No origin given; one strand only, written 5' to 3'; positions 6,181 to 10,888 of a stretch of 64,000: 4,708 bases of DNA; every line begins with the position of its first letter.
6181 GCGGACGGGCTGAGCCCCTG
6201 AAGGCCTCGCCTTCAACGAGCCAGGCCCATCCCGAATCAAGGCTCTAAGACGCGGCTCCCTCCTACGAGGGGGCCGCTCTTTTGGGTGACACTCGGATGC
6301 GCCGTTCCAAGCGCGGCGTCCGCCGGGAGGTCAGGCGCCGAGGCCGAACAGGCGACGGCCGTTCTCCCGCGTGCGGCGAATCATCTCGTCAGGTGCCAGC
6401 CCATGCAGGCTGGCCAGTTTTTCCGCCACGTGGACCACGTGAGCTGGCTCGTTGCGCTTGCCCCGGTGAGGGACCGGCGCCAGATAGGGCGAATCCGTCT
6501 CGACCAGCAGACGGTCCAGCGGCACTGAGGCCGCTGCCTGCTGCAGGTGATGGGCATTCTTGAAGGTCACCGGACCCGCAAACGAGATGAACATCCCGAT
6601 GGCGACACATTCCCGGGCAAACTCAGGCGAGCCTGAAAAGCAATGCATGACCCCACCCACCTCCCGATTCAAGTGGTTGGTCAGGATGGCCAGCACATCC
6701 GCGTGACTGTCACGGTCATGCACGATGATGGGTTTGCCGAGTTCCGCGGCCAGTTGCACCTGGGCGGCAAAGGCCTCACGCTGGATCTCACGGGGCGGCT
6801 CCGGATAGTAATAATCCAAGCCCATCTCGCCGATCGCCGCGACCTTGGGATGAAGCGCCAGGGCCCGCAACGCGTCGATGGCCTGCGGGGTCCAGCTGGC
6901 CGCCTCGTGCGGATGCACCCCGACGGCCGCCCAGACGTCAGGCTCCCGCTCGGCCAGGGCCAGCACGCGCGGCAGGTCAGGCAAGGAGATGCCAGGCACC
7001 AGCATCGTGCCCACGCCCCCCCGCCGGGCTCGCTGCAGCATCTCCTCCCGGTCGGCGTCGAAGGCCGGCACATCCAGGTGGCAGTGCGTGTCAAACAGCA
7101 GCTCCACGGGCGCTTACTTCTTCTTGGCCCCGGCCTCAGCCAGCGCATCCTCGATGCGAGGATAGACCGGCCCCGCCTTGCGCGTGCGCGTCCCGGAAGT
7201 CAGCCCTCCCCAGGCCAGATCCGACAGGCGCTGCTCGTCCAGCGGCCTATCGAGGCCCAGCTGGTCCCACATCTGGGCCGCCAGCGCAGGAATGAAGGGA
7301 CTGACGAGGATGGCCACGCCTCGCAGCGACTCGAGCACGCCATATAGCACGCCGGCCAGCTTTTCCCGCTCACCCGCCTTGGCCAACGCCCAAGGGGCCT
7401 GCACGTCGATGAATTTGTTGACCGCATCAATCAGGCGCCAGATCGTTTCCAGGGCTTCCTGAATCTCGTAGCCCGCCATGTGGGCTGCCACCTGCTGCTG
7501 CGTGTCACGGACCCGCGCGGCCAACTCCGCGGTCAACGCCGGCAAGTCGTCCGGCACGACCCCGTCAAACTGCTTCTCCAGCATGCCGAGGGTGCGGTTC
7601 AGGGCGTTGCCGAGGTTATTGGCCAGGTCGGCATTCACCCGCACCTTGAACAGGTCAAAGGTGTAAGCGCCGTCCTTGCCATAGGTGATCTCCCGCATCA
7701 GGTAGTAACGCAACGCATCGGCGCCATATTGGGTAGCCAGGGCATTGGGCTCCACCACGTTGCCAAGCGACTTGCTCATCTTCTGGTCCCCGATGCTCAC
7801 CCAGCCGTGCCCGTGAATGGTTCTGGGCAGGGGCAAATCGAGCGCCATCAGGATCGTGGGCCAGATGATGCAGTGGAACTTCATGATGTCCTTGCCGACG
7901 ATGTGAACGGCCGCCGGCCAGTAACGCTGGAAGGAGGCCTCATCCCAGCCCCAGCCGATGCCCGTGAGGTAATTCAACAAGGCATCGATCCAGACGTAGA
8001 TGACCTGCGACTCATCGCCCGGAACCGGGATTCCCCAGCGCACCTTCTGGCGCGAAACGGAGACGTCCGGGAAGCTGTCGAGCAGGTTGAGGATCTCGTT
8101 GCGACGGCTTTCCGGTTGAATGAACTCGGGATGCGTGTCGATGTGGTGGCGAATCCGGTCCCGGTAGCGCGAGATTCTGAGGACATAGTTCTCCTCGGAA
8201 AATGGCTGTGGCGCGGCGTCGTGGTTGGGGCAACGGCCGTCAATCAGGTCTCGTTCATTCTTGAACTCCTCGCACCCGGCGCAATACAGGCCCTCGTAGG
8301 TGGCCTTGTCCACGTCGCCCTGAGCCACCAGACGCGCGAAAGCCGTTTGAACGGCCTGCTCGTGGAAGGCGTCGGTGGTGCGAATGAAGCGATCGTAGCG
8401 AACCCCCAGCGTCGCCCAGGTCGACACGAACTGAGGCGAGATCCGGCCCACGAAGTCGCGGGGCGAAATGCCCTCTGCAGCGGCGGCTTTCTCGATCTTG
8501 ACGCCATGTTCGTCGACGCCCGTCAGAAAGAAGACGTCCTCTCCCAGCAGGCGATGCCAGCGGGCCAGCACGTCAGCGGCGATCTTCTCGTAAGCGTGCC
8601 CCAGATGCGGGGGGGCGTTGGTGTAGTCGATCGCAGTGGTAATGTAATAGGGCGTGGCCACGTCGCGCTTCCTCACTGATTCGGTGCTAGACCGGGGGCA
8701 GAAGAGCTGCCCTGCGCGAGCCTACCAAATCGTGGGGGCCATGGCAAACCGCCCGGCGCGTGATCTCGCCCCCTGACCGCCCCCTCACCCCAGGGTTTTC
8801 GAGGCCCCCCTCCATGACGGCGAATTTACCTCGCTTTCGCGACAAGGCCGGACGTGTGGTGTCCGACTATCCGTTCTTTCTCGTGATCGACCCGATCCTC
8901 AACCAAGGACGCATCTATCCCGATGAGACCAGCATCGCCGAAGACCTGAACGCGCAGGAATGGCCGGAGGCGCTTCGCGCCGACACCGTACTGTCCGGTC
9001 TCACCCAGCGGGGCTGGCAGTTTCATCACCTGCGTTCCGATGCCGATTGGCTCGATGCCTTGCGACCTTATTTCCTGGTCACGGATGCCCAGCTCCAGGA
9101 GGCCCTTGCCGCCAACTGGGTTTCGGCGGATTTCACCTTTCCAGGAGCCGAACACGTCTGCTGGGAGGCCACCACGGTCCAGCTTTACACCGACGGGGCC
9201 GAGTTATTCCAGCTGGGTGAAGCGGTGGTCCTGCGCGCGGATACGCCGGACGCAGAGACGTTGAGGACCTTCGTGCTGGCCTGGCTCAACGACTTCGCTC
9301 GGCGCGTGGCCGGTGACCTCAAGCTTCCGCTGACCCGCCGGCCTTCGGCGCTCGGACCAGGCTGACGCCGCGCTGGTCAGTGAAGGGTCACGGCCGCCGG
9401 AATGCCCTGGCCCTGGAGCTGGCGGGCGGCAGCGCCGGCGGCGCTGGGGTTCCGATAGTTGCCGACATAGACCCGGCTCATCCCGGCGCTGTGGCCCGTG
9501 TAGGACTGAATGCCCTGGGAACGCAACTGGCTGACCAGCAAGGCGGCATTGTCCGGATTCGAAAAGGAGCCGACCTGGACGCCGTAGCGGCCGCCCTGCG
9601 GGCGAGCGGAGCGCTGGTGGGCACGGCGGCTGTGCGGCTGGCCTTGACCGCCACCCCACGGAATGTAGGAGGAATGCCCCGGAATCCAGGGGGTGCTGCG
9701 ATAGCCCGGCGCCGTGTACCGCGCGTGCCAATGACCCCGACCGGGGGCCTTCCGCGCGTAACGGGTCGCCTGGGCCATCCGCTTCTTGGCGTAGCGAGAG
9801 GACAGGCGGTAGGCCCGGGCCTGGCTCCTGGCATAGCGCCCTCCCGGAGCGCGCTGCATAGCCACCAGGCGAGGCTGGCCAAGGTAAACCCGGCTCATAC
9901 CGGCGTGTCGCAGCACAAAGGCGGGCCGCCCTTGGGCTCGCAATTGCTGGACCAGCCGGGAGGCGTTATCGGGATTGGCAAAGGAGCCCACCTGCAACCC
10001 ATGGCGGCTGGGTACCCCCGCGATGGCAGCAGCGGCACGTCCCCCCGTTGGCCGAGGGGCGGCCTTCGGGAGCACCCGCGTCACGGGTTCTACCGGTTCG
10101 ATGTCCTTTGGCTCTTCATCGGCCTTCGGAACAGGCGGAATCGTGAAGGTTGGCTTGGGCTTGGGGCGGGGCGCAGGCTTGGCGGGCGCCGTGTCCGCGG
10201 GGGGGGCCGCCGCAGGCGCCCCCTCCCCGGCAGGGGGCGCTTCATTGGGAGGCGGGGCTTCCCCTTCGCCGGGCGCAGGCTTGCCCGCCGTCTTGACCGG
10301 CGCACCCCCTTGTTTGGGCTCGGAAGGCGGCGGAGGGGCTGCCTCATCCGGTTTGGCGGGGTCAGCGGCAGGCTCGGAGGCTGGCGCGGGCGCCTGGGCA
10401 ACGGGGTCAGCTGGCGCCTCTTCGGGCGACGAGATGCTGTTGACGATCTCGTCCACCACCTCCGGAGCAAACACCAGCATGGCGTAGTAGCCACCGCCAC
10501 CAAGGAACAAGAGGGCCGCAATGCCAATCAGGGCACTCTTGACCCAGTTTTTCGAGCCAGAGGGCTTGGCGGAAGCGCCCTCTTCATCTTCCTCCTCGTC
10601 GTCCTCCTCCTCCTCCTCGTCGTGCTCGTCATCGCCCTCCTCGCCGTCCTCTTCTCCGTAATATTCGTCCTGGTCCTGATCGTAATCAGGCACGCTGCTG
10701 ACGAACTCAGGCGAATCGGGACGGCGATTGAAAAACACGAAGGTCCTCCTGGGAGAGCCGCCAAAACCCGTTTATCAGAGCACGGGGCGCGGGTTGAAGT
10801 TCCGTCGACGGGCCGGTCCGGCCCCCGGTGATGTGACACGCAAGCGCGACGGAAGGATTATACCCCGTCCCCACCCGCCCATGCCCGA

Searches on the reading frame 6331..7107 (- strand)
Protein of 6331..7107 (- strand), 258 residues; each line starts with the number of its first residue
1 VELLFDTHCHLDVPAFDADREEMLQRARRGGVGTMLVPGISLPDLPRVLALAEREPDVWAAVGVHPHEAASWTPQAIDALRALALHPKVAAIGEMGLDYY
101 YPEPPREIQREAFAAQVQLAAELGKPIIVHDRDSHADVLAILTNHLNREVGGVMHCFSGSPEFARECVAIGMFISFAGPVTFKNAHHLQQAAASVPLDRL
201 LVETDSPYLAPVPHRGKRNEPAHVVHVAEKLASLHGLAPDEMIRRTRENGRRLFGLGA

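Call 70: search_protein_families(library=pfam, proteins=[window:6331-7107:-], max_evalue=0.00001)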
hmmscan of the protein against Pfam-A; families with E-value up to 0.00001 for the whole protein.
window:6331-7107:- (258 aa): 1 family
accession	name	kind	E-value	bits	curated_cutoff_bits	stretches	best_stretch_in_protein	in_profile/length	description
PF01026.27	TatD_DNase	-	7.8e-91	304.4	27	1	5-255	1-253/253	TatD related DNase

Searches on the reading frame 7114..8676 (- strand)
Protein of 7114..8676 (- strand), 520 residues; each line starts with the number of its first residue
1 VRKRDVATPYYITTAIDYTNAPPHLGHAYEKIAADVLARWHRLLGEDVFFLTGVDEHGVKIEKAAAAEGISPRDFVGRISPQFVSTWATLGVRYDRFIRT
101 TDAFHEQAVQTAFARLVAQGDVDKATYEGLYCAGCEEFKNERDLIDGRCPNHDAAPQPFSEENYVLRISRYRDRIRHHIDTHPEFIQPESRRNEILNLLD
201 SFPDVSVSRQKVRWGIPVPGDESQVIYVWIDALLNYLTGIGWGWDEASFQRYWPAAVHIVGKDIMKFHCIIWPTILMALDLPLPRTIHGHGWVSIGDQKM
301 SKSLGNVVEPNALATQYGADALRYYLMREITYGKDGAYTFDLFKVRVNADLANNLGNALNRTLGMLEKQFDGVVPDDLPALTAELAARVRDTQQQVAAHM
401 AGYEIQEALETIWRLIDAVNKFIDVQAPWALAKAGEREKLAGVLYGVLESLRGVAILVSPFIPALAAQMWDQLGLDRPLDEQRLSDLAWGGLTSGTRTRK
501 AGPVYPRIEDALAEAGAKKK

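Call 70: search_protein_families(library=pfam, proteins=[window:7114-8676:-], max_evalue=0.00001)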
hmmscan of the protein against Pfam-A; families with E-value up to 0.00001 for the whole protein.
window:7114-8676:- (520 aa): 5 families
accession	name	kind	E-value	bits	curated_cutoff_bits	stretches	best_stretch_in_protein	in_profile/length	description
PF09334.17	tRNA-synt_1g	-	1.1e-103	347.5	20.1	2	143-363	163-391/391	tRNA synthetases class I (M)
PF00133.28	tRNA-synt_1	-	1.6e-30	106.7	22.7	2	223-335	296-410/414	tRNA synthetases class I (I, L, M and V)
PF01406.26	tRNA-synt_1e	-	1.3e-13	51.4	27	1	290-329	244-283/301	tRNA synthetases class I (C) catalytic domain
PF19303.5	Anticodon_3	-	9e-08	32.6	23.5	1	381-510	14-137/152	Anticodon binding domain of methionyl tRNA ligase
PF08264.19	Anticodon_1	-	1.6e-06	28.5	25.1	1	386-474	5-94/148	Anticodon-binding domain of tRNA ligase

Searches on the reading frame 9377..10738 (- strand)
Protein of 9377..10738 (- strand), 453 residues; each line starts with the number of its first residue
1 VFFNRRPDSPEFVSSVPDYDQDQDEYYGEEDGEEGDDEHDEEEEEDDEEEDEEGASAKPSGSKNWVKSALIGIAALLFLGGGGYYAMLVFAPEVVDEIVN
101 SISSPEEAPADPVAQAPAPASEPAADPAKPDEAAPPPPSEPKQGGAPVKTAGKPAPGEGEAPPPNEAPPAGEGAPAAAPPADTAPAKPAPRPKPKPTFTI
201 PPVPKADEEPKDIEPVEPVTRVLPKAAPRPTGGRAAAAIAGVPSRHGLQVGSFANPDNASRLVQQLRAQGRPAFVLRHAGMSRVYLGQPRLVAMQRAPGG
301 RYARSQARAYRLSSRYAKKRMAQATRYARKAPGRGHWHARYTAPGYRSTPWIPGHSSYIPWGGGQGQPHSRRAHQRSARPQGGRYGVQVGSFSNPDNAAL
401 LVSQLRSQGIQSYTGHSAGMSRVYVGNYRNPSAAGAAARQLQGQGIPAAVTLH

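Call 70: search_protein_families(library=pfam, proteins=[window:9377-10738:-], max_evalue=0.00001)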
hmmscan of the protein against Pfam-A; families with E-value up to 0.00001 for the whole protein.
window:9377-10738:- (453 aa): 1 family
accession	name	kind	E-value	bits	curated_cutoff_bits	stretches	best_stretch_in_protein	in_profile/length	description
PF05036.18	SPOR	-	2.4e-23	82.7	21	2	382-450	2-74/76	SPOR domain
